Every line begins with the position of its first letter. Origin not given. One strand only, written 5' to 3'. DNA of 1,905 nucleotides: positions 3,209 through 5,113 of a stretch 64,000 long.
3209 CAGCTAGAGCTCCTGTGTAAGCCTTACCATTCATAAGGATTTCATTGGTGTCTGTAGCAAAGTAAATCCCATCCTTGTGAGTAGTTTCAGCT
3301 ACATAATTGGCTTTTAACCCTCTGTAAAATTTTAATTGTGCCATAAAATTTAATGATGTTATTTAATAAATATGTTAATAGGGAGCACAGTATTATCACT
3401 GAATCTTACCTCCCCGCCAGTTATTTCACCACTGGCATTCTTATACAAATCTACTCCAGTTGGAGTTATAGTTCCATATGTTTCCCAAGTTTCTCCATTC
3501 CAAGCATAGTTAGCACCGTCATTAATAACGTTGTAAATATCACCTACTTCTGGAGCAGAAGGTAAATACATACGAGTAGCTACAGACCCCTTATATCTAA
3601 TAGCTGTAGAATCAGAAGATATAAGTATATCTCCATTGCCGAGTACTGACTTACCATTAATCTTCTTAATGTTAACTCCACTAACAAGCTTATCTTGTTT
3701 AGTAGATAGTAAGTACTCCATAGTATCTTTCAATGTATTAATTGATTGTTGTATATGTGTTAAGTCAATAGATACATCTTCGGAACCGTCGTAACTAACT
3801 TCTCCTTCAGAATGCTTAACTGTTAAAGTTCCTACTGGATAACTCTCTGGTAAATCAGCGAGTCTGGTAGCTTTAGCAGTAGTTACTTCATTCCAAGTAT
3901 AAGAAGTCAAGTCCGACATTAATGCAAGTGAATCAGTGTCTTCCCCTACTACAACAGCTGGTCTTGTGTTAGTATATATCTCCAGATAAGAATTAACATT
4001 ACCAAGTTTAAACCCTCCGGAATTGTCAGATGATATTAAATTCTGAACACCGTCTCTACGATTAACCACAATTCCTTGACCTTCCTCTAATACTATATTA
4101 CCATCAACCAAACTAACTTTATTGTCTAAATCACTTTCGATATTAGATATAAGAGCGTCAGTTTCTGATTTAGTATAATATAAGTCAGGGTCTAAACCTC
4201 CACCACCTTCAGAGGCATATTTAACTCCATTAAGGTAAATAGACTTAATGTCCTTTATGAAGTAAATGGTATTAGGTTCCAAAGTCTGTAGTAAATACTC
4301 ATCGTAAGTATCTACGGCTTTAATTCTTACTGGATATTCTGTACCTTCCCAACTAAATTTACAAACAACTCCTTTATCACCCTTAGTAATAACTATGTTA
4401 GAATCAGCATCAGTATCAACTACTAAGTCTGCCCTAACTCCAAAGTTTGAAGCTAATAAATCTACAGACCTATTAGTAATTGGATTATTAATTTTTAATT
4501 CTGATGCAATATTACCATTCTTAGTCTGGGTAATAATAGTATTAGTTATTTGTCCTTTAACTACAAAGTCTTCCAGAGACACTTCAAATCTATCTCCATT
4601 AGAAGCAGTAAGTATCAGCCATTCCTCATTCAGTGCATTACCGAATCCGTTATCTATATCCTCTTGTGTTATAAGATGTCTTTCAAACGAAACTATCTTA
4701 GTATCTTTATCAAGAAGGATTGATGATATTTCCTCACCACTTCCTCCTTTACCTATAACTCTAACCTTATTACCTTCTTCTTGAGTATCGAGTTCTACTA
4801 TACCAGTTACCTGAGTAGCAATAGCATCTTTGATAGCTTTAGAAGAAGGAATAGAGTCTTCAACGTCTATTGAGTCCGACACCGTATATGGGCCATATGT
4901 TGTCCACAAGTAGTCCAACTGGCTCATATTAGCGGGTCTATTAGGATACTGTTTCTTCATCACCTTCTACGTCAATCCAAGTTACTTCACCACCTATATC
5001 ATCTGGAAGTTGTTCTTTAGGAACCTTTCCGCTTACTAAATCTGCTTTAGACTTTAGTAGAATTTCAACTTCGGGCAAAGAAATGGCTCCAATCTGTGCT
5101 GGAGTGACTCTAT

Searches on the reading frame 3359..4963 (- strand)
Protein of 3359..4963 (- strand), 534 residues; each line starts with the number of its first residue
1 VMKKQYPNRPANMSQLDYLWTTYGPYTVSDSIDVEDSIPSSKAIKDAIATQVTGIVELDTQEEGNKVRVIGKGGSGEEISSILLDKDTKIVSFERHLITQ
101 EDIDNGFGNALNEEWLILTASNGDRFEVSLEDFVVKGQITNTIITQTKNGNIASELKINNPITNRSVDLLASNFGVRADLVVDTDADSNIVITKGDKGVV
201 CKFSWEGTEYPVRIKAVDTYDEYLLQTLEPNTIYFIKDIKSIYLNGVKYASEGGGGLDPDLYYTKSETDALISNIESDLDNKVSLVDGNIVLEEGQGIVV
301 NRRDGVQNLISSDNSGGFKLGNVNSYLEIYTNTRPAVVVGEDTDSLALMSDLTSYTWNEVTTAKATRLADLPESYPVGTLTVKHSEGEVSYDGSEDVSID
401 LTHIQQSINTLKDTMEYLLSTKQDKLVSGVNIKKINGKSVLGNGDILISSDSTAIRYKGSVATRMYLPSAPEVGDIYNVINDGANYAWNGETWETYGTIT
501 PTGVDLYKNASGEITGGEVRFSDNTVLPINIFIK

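Call 12: search_protein_families(library=phrogs, proteins=[window:3359-4963:-])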
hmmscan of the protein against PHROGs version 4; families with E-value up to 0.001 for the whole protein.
window:3359-4963:- (534 aa): 1 family
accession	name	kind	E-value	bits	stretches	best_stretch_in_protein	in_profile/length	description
phrog_16348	-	unknown function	1.2e-05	24.8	1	420-446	234-260/818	-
